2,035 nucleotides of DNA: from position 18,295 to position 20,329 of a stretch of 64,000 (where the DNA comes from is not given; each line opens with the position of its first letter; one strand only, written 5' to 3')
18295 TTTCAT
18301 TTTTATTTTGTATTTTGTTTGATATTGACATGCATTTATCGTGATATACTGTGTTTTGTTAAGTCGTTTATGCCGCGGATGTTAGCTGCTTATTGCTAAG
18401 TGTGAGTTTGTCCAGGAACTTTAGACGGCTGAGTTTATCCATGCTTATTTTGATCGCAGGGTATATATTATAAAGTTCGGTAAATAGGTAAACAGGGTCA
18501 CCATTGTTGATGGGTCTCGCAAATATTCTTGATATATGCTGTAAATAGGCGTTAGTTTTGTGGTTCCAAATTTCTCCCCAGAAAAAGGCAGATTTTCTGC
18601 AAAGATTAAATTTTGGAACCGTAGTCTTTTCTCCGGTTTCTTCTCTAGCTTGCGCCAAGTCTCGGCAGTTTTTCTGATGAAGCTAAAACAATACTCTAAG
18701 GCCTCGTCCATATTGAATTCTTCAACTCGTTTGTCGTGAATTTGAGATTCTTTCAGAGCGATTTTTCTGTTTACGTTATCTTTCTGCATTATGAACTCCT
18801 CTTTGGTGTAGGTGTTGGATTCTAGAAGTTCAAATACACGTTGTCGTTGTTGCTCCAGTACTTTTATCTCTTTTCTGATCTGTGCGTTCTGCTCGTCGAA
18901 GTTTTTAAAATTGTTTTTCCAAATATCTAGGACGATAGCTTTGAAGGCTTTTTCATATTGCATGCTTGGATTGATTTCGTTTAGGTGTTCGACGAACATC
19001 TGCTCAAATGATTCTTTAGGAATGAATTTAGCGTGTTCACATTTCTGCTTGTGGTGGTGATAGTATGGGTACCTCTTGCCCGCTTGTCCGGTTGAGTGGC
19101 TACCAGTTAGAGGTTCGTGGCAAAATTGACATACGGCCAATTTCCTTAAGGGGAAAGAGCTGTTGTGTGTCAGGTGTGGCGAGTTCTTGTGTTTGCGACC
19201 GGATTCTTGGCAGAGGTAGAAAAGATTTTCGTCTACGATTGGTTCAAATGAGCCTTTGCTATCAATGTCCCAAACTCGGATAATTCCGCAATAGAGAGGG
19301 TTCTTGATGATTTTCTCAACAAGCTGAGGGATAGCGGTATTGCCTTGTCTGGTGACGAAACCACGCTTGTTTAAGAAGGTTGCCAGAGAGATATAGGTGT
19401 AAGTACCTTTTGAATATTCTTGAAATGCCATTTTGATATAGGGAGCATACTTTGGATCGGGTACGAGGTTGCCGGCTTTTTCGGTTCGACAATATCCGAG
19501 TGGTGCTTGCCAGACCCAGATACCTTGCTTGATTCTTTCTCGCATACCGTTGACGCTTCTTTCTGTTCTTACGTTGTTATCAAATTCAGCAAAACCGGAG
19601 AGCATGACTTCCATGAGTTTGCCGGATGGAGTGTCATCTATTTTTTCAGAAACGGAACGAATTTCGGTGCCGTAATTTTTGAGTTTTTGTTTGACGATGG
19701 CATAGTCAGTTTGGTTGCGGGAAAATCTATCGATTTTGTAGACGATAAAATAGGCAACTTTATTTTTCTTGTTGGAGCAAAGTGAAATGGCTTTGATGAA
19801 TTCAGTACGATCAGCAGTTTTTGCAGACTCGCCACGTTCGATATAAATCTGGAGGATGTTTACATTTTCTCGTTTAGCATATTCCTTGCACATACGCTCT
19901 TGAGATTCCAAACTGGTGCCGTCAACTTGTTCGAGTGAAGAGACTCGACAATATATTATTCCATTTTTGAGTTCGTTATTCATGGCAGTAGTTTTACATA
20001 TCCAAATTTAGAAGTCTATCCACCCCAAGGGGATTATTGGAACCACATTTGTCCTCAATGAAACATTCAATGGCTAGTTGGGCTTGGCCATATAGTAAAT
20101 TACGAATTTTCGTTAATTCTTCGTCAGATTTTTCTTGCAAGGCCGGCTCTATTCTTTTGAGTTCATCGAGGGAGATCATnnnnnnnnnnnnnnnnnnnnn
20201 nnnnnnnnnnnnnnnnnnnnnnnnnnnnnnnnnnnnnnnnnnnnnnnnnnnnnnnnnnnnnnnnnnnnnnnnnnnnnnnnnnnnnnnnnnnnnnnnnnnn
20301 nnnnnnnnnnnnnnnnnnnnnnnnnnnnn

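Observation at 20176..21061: Two-tyrosine HUH rolling-circle Rep (phiX174 gpA / Microviridae VP4-type motifs) with a GC-rich hairpin just upstream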

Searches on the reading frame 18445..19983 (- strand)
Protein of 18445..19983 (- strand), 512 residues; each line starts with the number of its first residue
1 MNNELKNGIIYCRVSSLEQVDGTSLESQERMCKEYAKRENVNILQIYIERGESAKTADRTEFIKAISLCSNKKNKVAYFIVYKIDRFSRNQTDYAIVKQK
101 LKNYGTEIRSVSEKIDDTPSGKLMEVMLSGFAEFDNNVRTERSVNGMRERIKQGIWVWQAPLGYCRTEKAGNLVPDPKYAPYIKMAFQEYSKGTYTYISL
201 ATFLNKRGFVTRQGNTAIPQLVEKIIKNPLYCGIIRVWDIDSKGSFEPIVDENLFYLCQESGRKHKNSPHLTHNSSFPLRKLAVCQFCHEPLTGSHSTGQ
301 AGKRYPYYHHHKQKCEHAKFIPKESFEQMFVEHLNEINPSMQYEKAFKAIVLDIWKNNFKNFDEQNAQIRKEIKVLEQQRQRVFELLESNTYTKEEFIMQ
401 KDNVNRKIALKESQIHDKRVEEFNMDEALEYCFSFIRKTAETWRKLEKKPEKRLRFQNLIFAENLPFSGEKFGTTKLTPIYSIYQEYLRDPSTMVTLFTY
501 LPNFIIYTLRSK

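Call 3: search_protein_families(library=pfam, proteins=[window:18445-19983:-], max_evalue=1)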
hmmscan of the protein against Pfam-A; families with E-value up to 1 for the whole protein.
window:18445-19983:- (512 aa): 5 families
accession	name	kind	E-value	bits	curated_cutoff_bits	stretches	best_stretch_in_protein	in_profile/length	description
PF00239.26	Resolvase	-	1.1e-31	110.4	23.3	1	9-155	2-144/145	Resolvase, N terminal domain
PF07508.19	Recombinase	-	6.6e-12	46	21.1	1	177-261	1-98/102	Recombinase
PF13408.12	Zn_ribbon_recom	-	1.7e-05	25.5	25.3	1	278-335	1-58/58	Recombinase zinc beta ribbon domain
PF15784.10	GPS2_interact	-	0.32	11.9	27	1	391-419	26-54/92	G-protein pathway suppressor 2-interacting domain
PF11068.13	YlqD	-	0.51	11.1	27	0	348-419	10-76/131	YlqD protein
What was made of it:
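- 18445..19983 (-): Large serine recombinase LSR-B (512 aa), the integrase of the element. Resolvase + Recombinase + Zn_ribbon_recom (call 3).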

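Call 54: search_protein_families(library=ncbifam, proteins=[window:18445-19983:-], max_evalue=0.1)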
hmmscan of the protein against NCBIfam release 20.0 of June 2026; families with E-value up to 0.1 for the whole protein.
window:18445-19983:- (512 aa): 6 families
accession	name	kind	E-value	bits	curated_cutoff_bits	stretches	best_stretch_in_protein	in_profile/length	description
NF047343.1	SCCmet_CcrB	equivalog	3.1e-34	118.5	900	1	9-357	10-380/542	cassette chromosome recombinase CcrB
NF041201.1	recomb_XisF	equivalog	2.3e-19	69.7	375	1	10-459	3-456/465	fdxN element excision recombinase XisF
NF047347.1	SCCmet_CcrC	equivalog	2.2e-15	56.1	900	1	10-430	7-464/558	cassette chromosome recombinase CcrC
NF049883.1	resolv_YneB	equivalog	3.2e-10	39.8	175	1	8-154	2-146/211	YneB family resolvase-like protein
NF033518.0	transpos_IS607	equivalog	9.1e-09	35.1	110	1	6-127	54-167/187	IS607 family transposase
NF040581.1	cas_Crn1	equivalog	0.021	14.5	125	1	14-103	3-93/178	CRISPR-associated ring nuclease Crn1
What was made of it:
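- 18445..19983 (-): CcrB/XisF-like (call 54).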

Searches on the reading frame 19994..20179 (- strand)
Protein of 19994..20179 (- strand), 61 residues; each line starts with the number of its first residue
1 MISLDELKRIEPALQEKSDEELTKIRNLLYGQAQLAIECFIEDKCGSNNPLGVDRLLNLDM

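Call 3: search_protein_families(library=pfam, proteins=[window:19994-20179:-], max_evalue=1)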
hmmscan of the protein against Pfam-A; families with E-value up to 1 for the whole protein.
window:19994-20179:- (61 aa): 0 families

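Call 4: search_protein_families(library=phrogs, proteins=[window:19994-20179:-], max_evalue=1)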
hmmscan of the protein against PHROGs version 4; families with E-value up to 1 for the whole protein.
window:19994-20179:- (61 aa): 0 families

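Call 54: search_protein_families(library=ncbifam, proteins=[window:19994-20179:-], max_evalue=0.1)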
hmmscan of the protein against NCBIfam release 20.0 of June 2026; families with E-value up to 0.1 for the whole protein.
window:19994-20179:- (61 aa): 0 families
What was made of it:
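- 19994..20179 (-): 61-aa ORF whose start overlaps the rep stop. It always lies between rep and the recombinase. Candidate recombination directionality factor (inferred only). No family hit (calls 3, 4, 54).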

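Call 86: search_protein_families(library=padloc, proteins=[window:19994-20179:-], max_evalue=0.01)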
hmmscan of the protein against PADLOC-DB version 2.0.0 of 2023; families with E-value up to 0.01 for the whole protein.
window:19994-20179:- (61 aa): 0 families
